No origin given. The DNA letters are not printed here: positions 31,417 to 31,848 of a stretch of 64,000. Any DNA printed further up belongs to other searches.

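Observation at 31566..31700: Unannotated 44-codon single-TM ORF between the TraW-like and TraU-like genes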

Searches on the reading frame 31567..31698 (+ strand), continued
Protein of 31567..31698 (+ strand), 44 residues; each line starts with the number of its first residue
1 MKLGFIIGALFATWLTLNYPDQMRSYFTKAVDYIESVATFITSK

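Call 46: find_encoding_contigs(protein=P0039, flank=4000, max_places=2)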
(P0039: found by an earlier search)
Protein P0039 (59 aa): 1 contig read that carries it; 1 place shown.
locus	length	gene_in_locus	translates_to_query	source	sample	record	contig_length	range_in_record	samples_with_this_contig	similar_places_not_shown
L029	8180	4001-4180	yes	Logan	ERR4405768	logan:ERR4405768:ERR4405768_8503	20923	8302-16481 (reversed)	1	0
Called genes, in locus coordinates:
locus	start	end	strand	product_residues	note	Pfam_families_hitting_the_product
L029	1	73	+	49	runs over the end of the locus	-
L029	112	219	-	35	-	-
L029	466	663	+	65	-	-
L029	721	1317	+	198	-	PF07105:DUF1367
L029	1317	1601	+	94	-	PF07102:YbcO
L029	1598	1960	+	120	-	PF06530:Phage_antitermQ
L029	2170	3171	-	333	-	PF01972:SDH_protease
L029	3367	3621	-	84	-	-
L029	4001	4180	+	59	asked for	-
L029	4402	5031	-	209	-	-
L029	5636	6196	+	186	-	-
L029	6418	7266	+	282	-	PF01471:PG_binding_1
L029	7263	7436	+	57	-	-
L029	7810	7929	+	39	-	-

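Call 47: find_encoding_contigs(protein=P0013, flank=4000, max_places=2)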
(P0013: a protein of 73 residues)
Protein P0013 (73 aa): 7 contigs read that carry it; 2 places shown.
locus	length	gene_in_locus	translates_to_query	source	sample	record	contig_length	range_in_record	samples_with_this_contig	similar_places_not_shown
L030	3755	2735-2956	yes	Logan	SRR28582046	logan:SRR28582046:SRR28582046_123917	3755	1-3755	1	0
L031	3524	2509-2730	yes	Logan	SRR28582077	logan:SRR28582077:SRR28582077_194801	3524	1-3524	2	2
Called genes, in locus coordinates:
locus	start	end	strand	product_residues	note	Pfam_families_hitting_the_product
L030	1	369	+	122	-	?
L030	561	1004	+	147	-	-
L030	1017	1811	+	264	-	-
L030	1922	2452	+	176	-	-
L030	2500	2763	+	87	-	PF06069:PerC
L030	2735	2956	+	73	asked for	-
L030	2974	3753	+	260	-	?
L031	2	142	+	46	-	?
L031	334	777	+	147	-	-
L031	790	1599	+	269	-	-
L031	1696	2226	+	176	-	-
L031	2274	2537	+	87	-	PF06069:PerC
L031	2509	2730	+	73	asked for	-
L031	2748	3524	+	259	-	?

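Call 57: find_homologous_proteins(query=A2, max_evalue=0.01)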
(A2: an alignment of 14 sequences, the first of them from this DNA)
Query A2 (14 sequences) (44 aa, profile of the alignment): 36 proteins with E <= 0.01 among 1500 candidates.
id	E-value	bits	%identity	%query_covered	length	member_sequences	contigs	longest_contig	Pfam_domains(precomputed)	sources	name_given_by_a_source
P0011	8.4e-21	92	59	77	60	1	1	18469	-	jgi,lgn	jgi:hypothetical protein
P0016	8.5e-21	91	50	82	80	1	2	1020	-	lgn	-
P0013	1.7e-20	91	53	82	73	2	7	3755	-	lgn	-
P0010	3.1e-20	90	54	84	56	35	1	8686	-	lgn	-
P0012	3.3e-20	90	51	84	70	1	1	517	-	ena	-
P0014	3.4e-19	86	47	86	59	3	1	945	-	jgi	jgi:hypothetical protein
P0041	5.9e-19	86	51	84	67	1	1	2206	-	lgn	-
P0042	6.6e-19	85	47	86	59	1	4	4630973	-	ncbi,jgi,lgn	ncbi:hypothetical protein [Dryocola sp. LX212]|jgi:hypothetical protein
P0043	6.9e-19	85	59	84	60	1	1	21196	-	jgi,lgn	jgi:hypothetical protein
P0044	1.0e-18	85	50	82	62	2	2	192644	-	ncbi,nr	ncbi:TPA: hypothetical protein I4G32_08415 [Enterobacter hormaechei subsp. oharae]|nr:hypothetical p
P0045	1.2e-18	85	50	86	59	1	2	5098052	-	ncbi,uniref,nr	ncbi:hypothetical protein [Serratia rhizosphaerae]|uniref:Uncharacterized protein n=1 Tax=Serratia r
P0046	1.4e-18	84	45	86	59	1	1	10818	-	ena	-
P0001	3.8e-18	83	100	98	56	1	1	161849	-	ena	-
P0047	5.9e-18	82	51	93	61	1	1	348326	-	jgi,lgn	jgi:hypothetical protein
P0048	8.5e-18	82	51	84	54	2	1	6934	-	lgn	-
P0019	2.3e-16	77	52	66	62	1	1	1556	-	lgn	-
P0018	2.5e-16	77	55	66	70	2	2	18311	-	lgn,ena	-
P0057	5.2e-16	76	70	98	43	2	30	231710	-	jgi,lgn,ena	jgi:hypothetical protein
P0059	7.1e-16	76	70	100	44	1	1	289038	-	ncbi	ncbi:hypothetical protein QPK13_22865 [Photorhabdus tasmaniensis]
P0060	9.8e-16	75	64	100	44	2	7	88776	-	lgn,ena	-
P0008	1.1e-15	75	52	100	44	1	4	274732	-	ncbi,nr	ncbi:hypothetical protein [Photorhabdus heterorhabditis]|nr:hypothetical protein [Photorhabdus heter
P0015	9.5e-15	72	44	89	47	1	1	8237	-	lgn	-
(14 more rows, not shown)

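Call 60: find_encoding_contigs(protein=P0060, flank=3000, max_places=2)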
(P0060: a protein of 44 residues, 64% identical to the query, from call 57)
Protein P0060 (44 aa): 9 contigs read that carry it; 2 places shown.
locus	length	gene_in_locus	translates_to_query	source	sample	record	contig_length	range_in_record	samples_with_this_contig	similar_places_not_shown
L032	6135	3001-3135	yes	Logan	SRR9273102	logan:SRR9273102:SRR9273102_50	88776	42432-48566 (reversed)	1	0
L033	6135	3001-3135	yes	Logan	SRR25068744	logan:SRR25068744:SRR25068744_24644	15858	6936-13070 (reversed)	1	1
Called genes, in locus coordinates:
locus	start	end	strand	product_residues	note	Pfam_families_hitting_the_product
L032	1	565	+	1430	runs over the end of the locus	-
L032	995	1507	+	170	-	PF10502:Peptidase_S26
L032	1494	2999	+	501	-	PF09673:TrbC_Ftype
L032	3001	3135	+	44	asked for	-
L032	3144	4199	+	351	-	PF06834:TraU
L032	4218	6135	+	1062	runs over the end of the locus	PF06986:F_T4SS_TraN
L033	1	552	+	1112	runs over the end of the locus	?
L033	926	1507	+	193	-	PF10502:Peptidase_S26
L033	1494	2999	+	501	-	PF09673:TrbC_Ftype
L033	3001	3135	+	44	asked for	-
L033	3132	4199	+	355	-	PF06834:TraU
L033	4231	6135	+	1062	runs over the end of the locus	PF06986:F_T4SS_TraN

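Call 61: find_encoding_contigs(protein=P0059, flank=3000, max_places=2)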
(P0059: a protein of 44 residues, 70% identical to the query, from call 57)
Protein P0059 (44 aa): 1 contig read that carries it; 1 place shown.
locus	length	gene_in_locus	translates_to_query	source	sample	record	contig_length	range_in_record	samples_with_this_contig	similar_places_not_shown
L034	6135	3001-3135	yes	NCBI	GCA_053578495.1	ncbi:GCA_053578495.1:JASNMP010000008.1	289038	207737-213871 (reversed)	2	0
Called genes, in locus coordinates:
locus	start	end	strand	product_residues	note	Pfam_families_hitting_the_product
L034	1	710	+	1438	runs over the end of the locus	-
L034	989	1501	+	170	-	PF10502:Peptidase_S26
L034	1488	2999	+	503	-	PF09673:TrbC_Ftype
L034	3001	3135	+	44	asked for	-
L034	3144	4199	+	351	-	PF06834:TraU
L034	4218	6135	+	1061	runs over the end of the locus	PF06986:F_T4SS_TraN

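Call 62: find_encoding_contigs(protein=P0057, flank=3000, max_places=2)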
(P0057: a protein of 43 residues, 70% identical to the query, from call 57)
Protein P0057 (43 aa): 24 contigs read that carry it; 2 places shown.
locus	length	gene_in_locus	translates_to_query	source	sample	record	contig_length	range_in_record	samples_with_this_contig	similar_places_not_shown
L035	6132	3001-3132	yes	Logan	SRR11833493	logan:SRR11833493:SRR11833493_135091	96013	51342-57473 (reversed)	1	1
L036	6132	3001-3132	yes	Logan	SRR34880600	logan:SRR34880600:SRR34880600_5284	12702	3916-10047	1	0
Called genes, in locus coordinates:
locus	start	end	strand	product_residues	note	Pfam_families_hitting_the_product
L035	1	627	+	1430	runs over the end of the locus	-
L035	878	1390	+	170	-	PF10502:Peptidase_S26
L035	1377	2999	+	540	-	PF09673:TrbC_Ftype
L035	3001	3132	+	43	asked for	-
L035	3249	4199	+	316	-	PF06834:TraU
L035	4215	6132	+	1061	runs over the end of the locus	PF06986:F_T4SS_TraN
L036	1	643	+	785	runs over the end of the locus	-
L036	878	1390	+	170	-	PF10502:Peptidase_S26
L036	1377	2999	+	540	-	PF09673:TrbC_Ftype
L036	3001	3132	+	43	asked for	-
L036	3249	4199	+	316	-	PF06834:TraU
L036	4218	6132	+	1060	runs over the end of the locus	PF06986:F_T4SS_TraN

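Call 66: predict_structure(alignment_id=A2)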
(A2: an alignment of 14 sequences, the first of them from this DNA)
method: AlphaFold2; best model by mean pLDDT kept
length: 44 residues; sequences in the alignment: 14
mean_pLDDT: 81.5   pTM: 0.38
mean pLDDT of the five models: 81.5, 80.8, 78.9, 78.0, 74.2
residues with pLDDT >= 90: 1; 70-90: 37; 50-70: 6; < 50: 0
segments of 3 or more residues with pLDDT < 50: none
pLDDT, mean of each block of 10 residues (from residue 1): 84 85 84 81 61
secondary structure, 60 per line:
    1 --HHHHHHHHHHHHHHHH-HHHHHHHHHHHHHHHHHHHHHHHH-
elements in order: H3-18 H20-43

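Call 75: search_solved_structures(query=A2, max_evalue=10)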
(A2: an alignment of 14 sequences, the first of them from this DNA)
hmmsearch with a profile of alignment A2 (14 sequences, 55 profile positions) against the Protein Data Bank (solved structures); distinct sequences matched with E-value up to 10: 3.
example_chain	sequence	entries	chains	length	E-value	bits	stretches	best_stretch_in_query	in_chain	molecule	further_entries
2hra_A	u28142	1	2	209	0.6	13.4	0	22-48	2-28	Glutamyl-tRNA synthetase, cytoplasmic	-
2hrk_A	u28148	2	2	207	1.4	12.3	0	23-48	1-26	Glutamyl-tRNA synthetase, cytoplasmic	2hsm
8gji_A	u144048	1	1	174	4.5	10.6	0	19-51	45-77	GCG binder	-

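Call 76: search_protein_families(library=phrogs, proteins=[window:31567-31698:+, P0010, P0014, P0011, P0018], max_evalue=1)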
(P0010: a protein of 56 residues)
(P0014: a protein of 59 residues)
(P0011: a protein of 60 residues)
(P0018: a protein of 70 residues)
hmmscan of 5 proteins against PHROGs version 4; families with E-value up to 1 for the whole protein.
window:31567-31698:+ (44 aa): 3 families
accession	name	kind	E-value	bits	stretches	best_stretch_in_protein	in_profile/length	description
phrog_36682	-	unknown function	0.056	15.1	1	5-19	7-21/37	-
phrog_3191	-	unknown function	0.13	13.3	1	22-38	5-21/52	-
phrog_19225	-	unknown function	0.18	13.1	1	5-43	16-51/59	-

P0010 (56 aa): 1 family
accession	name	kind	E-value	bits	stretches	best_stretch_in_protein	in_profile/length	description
phrog_36682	-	unknown function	0.083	14.5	1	5-19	7-21/37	-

P0014 (59 aa): 1 family
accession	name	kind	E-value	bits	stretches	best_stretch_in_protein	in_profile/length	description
phrog_32308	-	unknown function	0.022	13.8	1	16-48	146-177/709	-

P0011 (60 aa): 0 families

P0018 (70 aa): 0 families

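Call 86: search_dna_similar(query=P0039, collection=phages, mode=protein, max_rows=20, max_evalue=1)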
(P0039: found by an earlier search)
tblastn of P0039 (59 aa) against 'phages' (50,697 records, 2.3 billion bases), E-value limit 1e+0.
No match.

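Call 87: search_dna_similar(query=window:31567-31698:+, collection=phages, mode=protein, max_rows=20, max_evalue=1)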
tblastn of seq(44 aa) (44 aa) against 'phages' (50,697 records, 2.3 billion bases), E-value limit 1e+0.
No match.
